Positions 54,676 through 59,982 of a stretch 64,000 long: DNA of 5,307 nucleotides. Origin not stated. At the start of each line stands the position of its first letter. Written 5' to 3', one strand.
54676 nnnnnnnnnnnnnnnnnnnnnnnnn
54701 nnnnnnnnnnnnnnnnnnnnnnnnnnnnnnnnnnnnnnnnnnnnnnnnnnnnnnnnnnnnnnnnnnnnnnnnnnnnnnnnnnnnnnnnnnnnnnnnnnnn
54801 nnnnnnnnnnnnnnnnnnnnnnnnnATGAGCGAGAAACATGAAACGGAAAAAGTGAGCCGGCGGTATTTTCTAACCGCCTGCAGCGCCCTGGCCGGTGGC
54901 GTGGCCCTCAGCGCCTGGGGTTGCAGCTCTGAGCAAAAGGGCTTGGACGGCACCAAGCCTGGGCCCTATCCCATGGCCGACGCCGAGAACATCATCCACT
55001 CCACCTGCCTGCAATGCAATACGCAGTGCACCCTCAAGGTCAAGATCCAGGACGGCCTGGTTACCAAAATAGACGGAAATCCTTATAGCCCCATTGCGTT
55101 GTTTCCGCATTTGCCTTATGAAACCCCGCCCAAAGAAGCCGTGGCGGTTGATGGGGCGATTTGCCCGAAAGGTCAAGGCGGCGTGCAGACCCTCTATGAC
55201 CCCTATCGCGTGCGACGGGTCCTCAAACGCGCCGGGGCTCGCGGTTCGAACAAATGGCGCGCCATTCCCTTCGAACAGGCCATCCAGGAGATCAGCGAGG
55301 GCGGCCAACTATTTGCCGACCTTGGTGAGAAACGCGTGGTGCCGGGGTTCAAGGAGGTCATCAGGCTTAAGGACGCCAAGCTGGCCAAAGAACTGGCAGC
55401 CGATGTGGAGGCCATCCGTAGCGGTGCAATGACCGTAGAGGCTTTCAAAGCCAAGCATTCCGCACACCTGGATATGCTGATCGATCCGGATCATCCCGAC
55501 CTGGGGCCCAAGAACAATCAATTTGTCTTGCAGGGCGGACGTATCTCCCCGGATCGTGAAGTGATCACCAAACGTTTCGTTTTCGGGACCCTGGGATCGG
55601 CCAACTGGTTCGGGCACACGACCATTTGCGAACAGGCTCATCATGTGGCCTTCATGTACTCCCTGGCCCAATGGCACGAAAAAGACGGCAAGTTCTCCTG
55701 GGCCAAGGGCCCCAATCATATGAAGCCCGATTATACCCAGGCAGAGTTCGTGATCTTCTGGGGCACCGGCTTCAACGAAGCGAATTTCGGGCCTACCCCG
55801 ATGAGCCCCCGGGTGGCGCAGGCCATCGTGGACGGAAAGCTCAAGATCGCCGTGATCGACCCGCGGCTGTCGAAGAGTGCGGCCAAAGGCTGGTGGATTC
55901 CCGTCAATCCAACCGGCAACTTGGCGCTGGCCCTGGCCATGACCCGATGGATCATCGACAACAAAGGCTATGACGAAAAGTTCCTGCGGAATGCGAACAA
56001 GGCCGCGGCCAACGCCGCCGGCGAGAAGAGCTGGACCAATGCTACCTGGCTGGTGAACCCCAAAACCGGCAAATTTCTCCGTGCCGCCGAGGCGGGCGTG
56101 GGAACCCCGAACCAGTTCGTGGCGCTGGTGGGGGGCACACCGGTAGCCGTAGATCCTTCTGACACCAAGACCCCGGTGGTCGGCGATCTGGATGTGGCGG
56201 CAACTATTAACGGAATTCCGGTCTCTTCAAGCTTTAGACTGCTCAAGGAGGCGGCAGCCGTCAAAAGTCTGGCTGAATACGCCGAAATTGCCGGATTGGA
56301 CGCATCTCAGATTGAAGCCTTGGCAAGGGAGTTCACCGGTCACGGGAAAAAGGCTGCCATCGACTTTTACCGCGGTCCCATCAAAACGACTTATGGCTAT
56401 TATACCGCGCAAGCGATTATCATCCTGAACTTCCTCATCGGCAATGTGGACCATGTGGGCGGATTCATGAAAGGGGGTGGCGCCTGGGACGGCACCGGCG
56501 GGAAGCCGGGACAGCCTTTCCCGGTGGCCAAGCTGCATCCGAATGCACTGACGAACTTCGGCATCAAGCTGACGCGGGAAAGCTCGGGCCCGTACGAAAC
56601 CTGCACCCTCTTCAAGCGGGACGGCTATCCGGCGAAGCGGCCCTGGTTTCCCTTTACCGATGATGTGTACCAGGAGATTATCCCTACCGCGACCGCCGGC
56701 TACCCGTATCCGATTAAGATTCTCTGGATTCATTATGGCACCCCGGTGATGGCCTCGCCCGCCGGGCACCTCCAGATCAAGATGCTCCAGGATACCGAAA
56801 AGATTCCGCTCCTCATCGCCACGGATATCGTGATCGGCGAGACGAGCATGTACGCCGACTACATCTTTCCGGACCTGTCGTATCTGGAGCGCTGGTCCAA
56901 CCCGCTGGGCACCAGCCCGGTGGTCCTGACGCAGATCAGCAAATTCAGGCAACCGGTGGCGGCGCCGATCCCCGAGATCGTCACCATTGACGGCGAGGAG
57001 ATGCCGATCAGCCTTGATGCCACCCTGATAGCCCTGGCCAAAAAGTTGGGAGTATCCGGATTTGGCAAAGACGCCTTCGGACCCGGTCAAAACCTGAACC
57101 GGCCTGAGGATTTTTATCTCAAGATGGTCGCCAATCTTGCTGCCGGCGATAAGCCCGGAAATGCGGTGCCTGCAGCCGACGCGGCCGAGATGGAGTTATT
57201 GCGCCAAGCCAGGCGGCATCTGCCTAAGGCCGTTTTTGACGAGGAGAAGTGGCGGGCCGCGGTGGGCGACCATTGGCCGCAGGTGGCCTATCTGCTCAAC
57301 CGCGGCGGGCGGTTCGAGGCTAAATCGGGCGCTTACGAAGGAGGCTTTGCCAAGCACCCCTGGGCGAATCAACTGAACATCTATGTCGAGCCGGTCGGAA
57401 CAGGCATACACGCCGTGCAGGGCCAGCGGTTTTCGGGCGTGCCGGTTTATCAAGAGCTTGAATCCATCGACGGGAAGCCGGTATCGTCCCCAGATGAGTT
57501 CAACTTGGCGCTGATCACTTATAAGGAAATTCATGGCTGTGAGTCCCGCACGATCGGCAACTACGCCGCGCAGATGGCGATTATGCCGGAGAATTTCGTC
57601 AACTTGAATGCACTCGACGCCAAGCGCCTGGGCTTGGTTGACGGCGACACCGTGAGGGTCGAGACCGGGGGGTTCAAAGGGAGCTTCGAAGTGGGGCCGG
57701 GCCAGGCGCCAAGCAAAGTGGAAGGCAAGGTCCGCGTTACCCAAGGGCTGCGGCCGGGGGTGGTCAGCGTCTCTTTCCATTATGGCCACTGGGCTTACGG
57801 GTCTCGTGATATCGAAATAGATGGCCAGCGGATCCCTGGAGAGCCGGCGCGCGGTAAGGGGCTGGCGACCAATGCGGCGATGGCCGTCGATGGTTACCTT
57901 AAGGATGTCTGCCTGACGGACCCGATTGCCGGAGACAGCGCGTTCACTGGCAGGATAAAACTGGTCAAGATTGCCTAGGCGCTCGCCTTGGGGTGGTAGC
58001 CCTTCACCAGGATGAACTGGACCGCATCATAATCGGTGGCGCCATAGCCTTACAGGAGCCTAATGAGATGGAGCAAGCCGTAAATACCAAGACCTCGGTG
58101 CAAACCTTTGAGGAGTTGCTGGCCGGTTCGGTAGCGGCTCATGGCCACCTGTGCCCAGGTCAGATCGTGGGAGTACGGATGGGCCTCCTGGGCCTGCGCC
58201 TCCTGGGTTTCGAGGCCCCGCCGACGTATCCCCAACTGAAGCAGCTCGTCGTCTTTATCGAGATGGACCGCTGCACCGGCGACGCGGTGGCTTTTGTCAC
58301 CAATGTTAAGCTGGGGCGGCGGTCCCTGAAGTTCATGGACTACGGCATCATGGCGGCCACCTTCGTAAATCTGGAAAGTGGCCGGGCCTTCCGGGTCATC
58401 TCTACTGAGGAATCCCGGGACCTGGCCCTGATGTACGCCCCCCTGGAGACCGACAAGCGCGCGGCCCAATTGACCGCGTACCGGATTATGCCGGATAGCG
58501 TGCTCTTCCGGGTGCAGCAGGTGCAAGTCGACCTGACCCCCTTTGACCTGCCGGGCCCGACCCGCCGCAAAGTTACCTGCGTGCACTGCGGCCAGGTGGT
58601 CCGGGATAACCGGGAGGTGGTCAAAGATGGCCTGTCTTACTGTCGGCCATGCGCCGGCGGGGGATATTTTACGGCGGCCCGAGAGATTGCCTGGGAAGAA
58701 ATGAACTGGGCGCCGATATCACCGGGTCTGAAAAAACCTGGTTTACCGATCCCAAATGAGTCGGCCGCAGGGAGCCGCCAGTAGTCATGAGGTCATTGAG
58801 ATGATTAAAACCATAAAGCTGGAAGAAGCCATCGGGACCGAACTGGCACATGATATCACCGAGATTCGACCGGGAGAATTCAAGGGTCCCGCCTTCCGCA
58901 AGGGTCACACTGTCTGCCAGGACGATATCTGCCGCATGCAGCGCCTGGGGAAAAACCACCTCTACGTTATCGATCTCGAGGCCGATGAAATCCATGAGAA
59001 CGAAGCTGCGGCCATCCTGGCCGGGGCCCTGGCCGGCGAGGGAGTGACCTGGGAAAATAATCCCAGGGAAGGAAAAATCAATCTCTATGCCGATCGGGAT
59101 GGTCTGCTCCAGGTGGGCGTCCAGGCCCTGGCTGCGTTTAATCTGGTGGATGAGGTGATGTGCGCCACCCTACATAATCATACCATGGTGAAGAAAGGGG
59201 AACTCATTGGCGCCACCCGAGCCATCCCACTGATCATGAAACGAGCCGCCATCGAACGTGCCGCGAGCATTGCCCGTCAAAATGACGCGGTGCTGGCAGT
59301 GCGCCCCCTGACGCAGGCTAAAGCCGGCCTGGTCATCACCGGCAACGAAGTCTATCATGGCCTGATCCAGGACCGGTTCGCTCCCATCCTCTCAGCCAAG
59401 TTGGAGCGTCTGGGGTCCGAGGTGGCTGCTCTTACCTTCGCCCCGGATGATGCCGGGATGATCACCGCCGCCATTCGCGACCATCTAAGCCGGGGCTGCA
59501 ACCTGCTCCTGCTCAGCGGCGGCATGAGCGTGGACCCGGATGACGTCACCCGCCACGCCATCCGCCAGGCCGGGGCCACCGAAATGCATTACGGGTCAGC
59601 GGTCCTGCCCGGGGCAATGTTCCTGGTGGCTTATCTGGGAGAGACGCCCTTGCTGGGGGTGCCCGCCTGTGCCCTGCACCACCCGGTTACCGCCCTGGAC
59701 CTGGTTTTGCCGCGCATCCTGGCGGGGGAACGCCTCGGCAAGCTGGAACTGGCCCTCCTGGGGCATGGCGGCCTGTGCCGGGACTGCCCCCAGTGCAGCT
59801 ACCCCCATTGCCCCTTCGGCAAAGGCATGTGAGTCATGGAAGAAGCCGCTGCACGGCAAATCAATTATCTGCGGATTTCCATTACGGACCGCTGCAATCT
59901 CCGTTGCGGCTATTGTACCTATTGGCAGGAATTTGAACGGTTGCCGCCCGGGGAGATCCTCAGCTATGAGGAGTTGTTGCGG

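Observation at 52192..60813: ttrBCA-ordered molybdoenzyme with a 1050-aa Tat-lipoprotein catalytic subunit and its own cofactor-maturation genes; substrate unknown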

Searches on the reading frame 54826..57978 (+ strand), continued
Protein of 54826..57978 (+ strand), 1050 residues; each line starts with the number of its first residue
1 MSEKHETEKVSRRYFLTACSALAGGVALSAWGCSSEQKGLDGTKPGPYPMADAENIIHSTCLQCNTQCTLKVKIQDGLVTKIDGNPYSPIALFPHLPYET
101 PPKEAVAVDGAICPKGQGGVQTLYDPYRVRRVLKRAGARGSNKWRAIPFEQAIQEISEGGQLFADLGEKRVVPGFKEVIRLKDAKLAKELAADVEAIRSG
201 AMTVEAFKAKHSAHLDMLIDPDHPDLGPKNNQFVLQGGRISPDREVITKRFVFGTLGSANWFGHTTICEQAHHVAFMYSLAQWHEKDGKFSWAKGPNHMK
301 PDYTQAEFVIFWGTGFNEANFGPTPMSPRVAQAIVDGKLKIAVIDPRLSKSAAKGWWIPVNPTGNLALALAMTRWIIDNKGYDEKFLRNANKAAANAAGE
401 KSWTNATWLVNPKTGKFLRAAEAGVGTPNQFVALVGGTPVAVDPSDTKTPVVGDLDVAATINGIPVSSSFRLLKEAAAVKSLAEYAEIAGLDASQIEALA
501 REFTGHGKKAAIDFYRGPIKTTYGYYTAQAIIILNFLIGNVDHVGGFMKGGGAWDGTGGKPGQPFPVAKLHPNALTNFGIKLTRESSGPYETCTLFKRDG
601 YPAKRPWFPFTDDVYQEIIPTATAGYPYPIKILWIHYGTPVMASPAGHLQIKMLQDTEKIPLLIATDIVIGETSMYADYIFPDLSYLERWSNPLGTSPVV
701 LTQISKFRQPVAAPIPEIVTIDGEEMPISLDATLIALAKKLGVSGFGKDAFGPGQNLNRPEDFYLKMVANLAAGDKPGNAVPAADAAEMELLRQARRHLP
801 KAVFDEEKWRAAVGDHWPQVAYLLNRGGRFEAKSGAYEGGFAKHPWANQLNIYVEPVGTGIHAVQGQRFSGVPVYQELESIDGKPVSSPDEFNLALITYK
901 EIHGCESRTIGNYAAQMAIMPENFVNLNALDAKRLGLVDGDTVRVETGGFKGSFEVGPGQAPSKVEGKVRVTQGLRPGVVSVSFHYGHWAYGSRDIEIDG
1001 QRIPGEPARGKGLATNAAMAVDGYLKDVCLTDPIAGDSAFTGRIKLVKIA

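Call 82: fold_search(model_id=the predicted structure, library=pdb)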
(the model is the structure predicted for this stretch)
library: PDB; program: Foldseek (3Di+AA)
matches with E <= 10: 643; with E <= 0.001: 164
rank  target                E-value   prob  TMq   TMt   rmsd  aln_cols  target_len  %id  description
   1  6cz7_A                3.2e-37  1.00  0.53  0.67   9.7      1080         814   17  The arsenate respiratory reductase (Arr) complex from Shewanella sp. ANA-3 (released 2018-08-15)
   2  6cz7_C                6.1e-37  1.00  0.53  0.68   9.4      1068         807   17  The arsenate respiratory reductase (Arr) complex from Shewanella sp. ANA-3 (released 2018-08-15)
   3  5e7o_A                6.6e-33  1.00  0.53  0.61   9.4      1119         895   16  Crystal structure of the perchlorate reductase PcrAB mutant W461E of PcrA from Azospira suillum PS (released 2016-03-09)
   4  5ch7_C                3.4e-32  1.00  0.48  0.56  13.8      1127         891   16  Crystal structure of the perchlorate reductase PcrAB - Phe164 gate switch intermediate - from Azospira suillum PS (released 2016-03-09)
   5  4ydd_A                8.5e-32  1.00  0.53  0.61   9.9      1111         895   16  Crystal structure of the perchlorate reductase PcrAB from Azospira suillum PS (released 2016-03-09)
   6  4ydd_C                1.3e-31  1.00  0.52  0.60   9.8      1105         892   16  Crystal structure of the perchlorate reductase PcrAB from Azospira suillum PS (released 2016-03-09)
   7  5ch7_A                2.1e-31  1.00  0.52  0.61  10.3      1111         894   16  Crystal structure of the perchlorate reductase PcrAB - Phe164 gate switch intermediate - from Azospira suillum PS (released 2016-03-09)
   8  2vpw_A                1.8e-30  1.00  0.52  0.73   8.4      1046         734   17  Polysulfide reductase with bound menaquinone (released 2008-06-10)
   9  7b04_K                5.2e-30  1.00  0.55  0.52  11.8      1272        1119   14  Structure of Nitrite oxidoreductase (Nxr) from the anammox bacterium Kuenenia stuttgartiensis. (released 2021-07-14)
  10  2v45                  1.3e-29  1.00  0.50  0.71  10.2      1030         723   16  A New Catalytic Mechanism of Periplasmic Nitrate Reductase from Desulfovibrio desulfuricans ATCC 27774 from Crystallogra (released 2008-03-18)
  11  7b04_B                4.9e-29  1.00  0.55  0.52  12.6      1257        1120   14  Structure of Nitrite oxidoreductase (Nxr) from the anammox bacterium Kuenenia stuttgartiensis. (released 2021-07-14)
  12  2ivf_A                6.7e-29  1.00  0.53  0.60   9.8      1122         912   14  Ethylbenzene dehydrogenase from Aromatoleum aromaticum (released 2006-09-14)
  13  2nap                  1.0e-28  1.00  0.50  0.71   9.8      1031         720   15  DISSIMILATORY NITRATE REDUCTASE (NAP) FROM DESULFOVIBRIO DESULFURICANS (released 1999-09-19)
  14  7b04_H                1.4e-28  1.00  0.53  0.50  11.8      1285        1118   14  Structure of Nitrite oxidoreductase (Nxr) from the anammox bacterium Kuenenia stuttgartiensis. (released 2021-07-14)
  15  8j83_A                1.7e-28  1.00  0.50  0.57   9.5      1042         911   14  Crystal structure of formate dehydrogenase from Methylorubrum extorquens AM1 (released 2023-10-11)
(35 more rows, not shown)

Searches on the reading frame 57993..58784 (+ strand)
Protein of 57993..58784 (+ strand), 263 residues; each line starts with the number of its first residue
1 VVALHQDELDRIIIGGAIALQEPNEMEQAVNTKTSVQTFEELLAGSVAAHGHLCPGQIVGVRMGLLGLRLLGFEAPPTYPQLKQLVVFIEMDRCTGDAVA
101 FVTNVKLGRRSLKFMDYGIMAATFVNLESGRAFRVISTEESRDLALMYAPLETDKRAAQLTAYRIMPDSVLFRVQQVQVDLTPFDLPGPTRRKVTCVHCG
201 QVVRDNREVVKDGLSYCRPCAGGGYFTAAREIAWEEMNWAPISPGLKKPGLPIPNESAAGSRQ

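Call 3: search_protein_families(library=pfam, proteins=[window:57993-58784:+])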
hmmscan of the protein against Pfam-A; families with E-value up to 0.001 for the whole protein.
window:57993-58784:+ (263 aa): 1 family
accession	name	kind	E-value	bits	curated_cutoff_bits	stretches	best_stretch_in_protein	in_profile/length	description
PF02663.19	FmdE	-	8e-27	94.4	22.9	1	50-148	2-98/133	FmdE, Molybdenum formylmethanofuran dehydrogenase operon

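Call 4: search_protein_families(library=ncbifam, proteins=[window:57993-58784:+])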
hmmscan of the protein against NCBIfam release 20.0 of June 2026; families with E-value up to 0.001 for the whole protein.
window:57993-58784:+ (263 aa): 0 families

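Call 64: search_solved_structures(query=window:57993-58781:+, max_evalue=0.01)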
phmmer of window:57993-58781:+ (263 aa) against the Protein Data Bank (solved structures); distinct sequences matched with E-value up to 0.01: 1.
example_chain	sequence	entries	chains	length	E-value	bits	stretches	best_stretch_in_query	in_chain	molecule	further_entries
2gvi_A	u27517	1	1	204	0.0017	20.9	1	49-135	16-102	conserved hypothetical protein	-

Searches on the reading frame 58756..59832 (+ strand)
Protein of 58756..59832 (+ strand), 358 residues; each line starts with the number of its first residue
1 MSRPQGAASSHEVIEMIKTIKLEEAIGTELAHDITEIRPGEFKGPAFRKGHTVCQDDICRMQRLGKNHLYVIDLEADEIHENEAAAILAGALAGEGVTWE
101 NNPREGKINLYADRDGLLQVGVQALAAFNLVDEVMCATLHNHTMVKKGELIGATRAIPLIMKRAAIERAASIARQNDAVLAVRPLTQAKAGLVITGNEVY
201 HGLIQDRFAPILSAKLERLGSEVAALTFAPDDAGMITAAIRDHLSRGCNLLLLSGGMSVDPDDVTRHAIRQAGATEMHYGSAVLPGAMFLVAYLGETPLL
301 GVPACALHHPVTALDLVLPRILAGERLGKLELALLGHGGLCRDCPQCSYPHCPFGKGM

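Call 3: search_protein_families(library=pfam, proteins=[window:58756-59832:+])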
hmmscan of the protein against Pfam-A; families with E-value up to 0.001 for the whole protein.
window:58756-59832:+ (358 aa): 1 family
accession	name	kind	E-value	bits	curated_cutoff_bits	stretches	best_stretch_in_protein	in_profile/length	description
PF00994.29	MoCF_biosynth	-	2.3e-21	76.4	26.6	1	192-290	2-99/144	Probable molybdopterin binding domain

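Call 4: search_protein_families(library=ncbifam, proteins=[window:58756-59832:+])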
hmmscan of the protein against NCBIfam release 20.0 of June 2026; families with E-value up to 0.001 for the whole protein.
window:58756-59832:+ (358 aa): 12 families
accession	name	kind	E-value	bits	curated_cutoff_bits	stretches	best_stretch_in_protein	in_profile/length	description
TIGR00177.1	molyb_syn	domain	5e-16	59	85.35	1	189-279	3-95/148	molybdenum cofactor synthesis domain-containing protein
NF011068.0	PRK14498.1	equivalog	1.1e-11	43.6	534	1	192-304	198-308/647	molybdopterin biosynthesis protein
NF001813.0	PRK00549.1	equivalog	1e-10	41.2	379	1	189-280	2-92/414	competence/damage-inducible protein A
NF002947.1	PRK03604.1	equivalog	3e-10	39.9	285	1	134-277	103-235/301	bifunctional molybdenum cofactor biosynthesis protein MoaC/MoaB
NF002291.0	PRK01215.1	equivalog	3.2e-08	33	293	1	188-274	4-89/264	nicotinamide mononucleotide deamidase-related protein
NF050098.1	MoeA_actino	exception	5.3e-08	32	560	1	190-286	184-278/400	molybdopterin molybdotransferase MoeA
NF007960.1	PRK10680.1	equivalog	2.9e-07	29.6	440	1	192-322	185-313/401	molybdopterin molybdotransferase MoeA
NF045515.2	Glp_gephyrin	equivalog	6.4e-07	28.5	475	1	145-314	147-308/403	molybdotransferase-like divisome protein Glp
NF011060.0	PRK14491.1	equivalog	2.2e-06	26.4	532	1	196-325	384-513/598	bifunctional molybdopterin-guanine dinucleotide biosynthesis adaptor protein MobB/molybdopterin molybdotransferase MoeA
NF002977.0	PRK03670.1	equivalog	2.6e-06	27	305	1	190-278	3-91/252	competence damage-inducible protein A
NF011067.0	PRK14497.1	equivalog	2.9e-06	26.1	536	1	192-321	191-317/546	putative molybdopterin biosynthesis protein MoeA/unknown domain fusion protein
TIGR00200.1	cinA_nterm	subfamily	3.4e-06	26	243.15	1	189-277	3-90/414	CinA family nicotinamide mononucleotide deamidase-related protein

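Call 65: search_solved_structures(query=window:58756-59829:+, max_evalue=0.01)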
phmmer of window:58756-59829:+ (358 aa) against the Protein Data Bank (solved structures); distinct sequences matched with E-value up to 0.01: 19.
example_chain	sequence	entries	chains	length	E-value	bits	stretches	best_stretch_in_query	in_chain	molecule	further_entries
1uz5_A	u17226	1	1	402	1.6e-07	34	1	144-323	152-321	402AA LONG HYPOTHETICAL MOLYBDOPTERIN BIOSYNTHESIS MOEA PROTEIN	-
8ron_A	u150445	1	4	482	1.2e-06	31.2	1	189-278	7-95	Isoform 2 of FAD synthase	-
2nqs_A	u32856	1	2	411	6e-05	25.6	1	191-321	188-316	Molybdopterin biosynthesis protein moeA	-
2nqr_A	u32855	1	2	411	7.6e-05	25.2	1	192-321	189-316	Molybdopterin biosynthesis protein moeA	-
2nqq_A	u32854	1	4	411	7.7e-05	25.2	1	192-321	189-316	Molybdopterin biosynthesis protein moeA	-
2nqk_A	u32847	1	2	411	8e-05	25.2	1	192-321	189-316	Molybdopterin biosynthesis protein moeA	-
2nqm_A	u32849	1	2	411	8e-05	25.2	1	192-321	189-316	Molybdopterin biosynthesis protein moeA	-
2nrp_A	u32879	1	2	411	8e-05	25.2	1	192-321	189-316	Molybdopterin biosynthesis protein moeA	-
1fc5_A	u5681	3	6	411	8e-05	25.1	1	192-321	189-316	MOLYBDOPTERIN BIOSYNTHESIS MOEA PROTEIN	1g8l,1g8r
2nrs_A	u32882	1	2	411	8.1e-05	25.1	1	192-321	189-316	Molybdopterin biosynthesis protein moeA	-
2nro_A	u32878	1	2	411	8.1e-05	25.1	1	192-321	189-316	Molybdopterin biosynthesis protein moeA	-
2nqn_A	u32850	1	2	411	8.1e-05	25.1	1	192-321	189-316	Molybdopterin biosynthesis protein moeA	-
2nqu_A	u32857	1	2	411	8.3e-05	25.1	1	192-321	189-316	Molybdopterin biosynthesis protein moeA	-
9s3f_A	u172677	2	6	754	0.00024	23.6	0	187-310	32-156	Isoform 5 of Gephyrin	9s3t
4lhb_A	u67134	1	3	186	0.00046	22.7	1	189-282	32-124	Molybdopterin adenylyltransferase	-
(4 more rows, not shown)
